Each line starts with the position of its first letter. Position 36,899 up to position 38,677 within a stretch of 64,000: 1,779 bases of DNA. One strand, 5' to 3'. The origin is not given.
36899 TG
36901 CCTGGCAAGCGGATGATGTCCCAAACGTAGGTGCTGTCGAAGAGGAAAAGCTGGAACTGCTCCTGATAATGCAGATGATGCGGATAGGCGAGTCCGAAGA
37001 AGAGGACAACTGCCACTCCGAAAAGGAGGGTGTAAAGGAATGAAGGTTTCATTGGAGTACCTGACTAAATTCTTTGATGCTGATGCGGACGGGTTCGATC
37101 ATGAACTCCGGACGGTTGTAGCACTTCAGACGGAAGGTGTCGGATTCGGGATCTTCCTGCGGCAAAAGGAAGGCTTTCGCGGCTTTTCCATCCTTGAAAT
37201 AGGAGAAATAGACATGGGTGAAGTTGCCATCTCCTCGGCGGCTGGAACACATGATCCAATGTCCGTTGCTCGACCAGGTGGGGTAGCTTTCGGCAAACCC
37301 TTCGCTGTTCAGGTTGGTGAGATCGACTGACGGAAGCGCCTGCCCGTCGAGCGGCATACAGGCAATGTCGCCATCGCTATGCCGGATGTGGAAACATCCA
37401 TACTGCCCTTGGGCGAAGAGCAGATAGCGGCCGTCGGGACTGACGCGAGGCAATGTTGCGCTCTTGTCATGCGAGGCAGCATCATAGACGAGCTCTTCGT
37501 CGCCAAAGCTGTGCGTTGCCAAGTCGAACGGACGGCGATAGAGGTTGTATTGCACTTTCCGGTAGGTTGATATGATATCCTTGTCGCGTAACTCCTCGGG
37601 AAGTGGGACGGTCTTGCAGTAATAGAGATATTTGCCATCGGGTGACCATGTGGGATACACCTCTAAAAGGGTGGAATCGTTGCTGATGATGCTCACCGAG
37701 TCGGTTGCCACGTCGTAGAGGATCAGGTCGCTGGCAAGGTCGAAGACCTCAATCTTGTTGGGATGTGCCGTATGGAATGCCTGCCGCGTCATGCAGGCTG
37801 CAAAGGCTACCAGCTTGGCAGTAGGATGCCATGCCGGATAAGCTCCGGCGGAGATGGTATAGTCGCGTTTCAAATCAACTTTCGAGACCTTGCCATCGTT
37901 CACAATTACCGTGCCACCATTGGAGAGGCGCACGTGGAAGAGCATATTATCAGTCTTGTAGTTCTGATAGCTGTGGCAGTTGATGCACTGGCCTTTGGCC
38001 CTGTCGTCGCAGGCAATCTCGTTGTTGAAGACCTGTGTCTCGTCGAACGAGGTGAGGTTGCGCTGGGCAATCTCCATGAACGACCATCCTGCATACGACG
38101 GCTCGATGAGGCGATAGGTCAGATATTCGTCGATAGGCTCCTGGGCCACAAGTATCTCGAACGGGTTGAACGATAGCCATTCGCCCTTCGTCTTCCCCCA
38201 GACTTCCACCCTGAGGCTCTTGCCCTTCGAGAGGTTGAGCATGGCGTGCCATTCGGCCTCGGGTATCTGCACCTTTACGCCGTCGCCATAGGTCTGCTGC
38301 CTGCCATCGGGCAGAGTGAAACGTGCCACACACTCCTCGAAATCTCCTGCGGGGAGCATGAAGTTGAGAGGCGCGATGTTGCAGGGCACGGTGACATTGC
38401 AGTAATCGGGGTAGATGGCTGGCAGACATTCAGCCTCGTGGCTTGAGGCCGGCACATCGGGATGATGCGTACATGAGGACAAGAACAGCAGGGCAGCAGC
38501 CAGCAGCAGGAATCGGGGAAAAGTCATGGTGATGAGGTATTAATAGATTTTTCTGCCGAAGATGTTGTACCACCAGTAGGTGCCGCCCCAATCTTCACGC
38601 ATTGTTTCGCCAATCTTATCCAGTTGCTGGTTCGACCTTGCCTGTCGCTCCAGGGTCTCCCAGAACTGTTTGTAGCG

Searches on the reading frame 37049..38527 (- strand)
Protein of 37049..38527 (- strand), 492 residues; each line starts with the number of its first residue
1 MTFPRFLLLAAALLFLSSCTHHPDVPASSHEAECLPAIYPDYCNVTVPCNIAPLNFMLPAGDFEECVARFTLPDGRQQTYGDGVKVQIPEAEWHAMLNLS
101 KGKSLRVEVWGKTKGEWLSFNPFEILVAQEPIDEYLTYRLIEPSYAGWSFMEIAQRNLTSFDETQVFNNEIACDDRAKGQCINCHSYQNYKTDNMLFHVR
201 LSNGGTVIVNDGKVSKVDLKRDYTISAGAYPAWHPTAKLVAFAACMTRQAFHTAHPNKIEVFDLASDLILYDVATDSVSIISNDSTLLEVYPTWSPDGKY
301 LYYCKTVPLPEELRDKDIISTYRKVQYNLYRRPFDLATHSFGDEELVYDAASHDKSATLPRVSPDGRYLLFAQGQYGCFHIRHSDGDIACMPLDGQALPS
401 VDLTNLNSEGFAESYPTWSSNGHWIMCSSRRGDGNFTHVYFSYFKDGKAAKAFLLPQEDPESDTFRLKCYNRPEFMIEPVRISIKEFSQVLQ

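Call 4: search_protein_families(library=pfam, proteins=[window:37049-38527:-], max_evalue=0.1)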
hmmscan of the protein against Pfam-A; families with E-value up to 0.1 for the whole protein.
window:37049-38527:- (492 aa): 4 families
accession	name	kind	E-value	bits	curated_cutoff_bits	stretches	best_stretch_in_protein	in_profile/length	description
PF07676.18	PD40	-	2.2e-14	53.4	20.9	3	289-304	11-26/38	WD40-like Beta Propeller Repeat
PF21129.3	TibC_1st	-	0.0022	18.4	27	0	73-97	2-26/63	Glycosyltransferase TibC, N-terminal domain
PF00930.27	DPPIV_N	-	0.015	14.5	22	0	265-304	22-60/354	Dipeptidyl peptidase IV (DPP IV) N-terminal region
PF19612.4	DUF6117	-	0.016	15.5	27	0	417-461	31-75/87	Family of unknown function (DUF6117)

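Call 5: search_protein_families(library=ncbifam, proteins=[window:37049-38527:-], max_evalue=0.1)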
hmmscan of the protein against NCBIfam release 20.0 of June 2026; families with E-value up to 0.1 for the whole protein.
window:37049-38527:- (492 aa): 4 families
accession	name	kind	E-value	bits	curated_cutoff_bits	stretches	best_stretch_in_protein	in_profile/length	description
TIGR02800.1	propeller_TolB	equivalog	2.5e-07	30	343.15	1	354-447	322-399/418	Tol-Pal system beta propeller repeat protein TolB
NF053518.1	DipepPtdsDpp5Prph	equivalog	0.00019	20.1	900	1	263-304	224-265/655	dipeptidyl-peptidase Dpp5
NF002183.0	PRK01029.1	equivalog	0.0056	15.8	405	0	291-307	331-347/429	Tol-Pal system protein TolB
NF033523.0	lasso_peptidase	equivalog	0.03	13.1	400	0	288-306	89-107/638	Atxe2 family lasso peptide isopeptidase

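Call 13: find_homologous_proteins(query=window:37049-38527:-, max_evalue=0.001)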
Query window:37049-38527:- (492 aa): 7432 proteins with E <= 0.001 among 8000 candidates; the best 120 are listed.
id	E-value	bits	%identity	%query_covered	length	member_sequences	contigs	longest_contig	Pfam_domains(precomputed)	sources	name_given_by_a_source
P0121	0.0e+0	1167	99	100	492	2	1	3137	PF26550.2,PF07676.19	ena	-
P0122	2.5e-283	958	81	99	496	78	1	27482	PF26550.2,PF07676.19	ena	-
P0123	3.0e-283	958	80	99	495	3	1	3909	PF26550.2,PF07676.19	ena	-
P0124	2.2e-282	955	79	100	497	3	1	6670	PF26550.2,PF07676.19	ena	-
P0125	6.9e-282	954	81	96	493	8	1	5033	PF26550.2,PF07676.19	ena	-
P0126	1.5e-281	953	81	99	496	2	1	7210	PF26550.2,PF07676.19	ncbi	-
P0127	2.4e-281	952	80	97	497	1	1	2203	PF26550.2,PF07676.19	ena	-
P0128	3.7e-281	951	80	99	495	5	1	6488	PF26550.2,PF07676.19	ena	-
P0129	4.4e-281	951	81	97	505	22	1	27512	PF26550.2,PF07676.19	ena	-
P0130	7.5e-281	950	80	99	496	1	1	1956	PF26550.2,PF07676.19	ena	-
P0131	7.8e-281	950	80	99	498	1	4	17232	PF26550.2,PF07676.19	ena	-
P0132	8.1e-281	950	80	99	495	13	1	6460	PF26550.2,PF07676.19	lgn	-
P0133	1.5e-280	949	80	97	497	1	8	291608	PF26550.2,PF07676.19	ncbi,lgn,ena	-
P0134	1.8e-280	949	80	97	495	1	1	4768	PF26550.2,PF07676.19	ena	-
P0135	2.8e-280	948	80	99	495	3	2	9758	PF26550.2,PF07676.19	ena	-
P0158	3.3e-276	935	77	100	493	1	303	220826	PF26550.2,PF07676.19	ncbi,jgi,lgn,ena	-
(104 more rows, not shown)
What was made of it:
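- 37049..38527 (-): Copy B (HP_B), 492 aa, a paralogue of A with the same architecture. More than 7,400 homologous clusters (call 13).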

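Call 21: find_encoding_contigs(protein=P0158, flank=8000, max_places=4)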
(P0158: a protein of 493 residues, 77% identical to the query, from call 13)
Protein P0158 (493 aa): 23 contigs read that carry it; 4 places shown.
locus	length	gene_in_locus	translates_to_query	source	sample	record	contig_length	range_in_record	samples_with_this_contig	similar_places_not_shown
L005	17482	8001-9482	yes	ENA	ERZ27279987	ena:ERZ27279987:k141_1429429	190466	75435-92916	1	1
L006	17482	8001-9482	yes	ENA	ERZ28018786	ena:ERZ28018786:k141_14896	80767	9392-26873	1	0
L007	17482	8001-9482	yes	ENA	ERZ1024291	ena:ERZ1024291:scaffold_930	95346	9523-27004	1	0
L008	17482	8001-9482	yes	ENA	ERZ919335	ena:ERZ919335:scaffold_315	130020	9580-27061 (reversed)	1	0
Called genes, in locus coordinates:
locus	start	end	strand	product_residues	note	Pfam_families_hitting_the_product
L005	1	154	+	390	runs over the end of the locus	PF14294:DUF4372, PF01609:DDE_Tnp_1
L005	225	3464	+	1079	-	PF13620:CarboxypepD_reg, PF13715:CarbopepD_reg_2, PF07715:Plug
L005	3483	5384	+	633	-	PF14322:SusD-like_3, PF07980:SusD_RagB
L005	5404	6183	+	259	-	-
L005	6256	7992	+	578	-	PF19529:DUF6057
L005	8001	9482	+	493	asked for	PF26550:Tricorn_2nd (weak), PF07676:PD40 (faint)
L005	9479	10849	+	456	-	PF19529:DUF6057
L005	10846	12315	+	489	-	PF26550:Tricorn_2nd (weak), PF07676:PD40 (faint), PF26549:Tricorn_N (faint)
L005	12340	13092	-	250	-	PF00535:Glycos_transf_2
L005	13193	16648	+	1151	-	PF17757:UvrB_inter, PF02559:CarD_TRCF_RID, PF00270:DEAD, PF04851:ResIII, PF00271:Helicase_C, PF03461:TRCF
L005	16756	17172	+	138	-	PF00011:HSP20, PF17886:ArsA_HSP20 (weak)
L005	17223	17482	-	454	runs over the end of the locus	PF00291:PALP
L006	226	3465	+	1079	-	PF13620:CarboxypepD_reg, PF13715:CarbopepD_reg_2, PF07715:Plug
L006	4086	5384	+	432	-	PF07980:SusD_RagB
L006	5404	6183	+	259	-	-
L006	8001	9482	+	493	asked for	PF26550:Tricorn_2nd (weak), PF07676:PD40 (faint)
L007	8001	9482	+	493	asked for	PF26550:Tricorn_2nd (weak), PF07676:PD40 (faint)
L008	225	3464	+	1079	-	PF13620:CarboxypepD_reg, PF13715:CarbopepD_reg_2, PF07715:Plug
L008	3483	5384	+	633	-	PF14322:SusD-like_3, PF07980:SusD_RagB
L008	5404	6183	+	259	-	-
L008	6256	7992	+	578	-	PF19529:DUF6057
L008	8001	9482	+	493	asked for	PF26550:Tricorn_2nd (weak), PF07676:PD40 (faint)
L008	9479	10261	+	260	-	PF19529:DUF6057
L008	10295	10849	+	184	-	PF19529:DUF6057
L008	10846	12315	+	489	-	PF26550:Tricorn_2nd (weak), PF07676:PD40 (faint), PF26549:Tricorn_N (faint)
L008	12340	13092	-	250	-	PF00535:Glycos_transf_2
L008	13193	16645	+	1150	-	PF17757:UvrB_inter, PF02559:CarD_TRCF_RID, PF04851:ResIII, PF00270:DEAD, PF00271:Helicase_C, PF03461:TRCF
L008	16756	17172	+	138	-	PF00011:HSP20, PF17886:ArsA_HSP20 (weak)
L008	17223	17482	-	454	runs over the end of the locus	PF00291:PALP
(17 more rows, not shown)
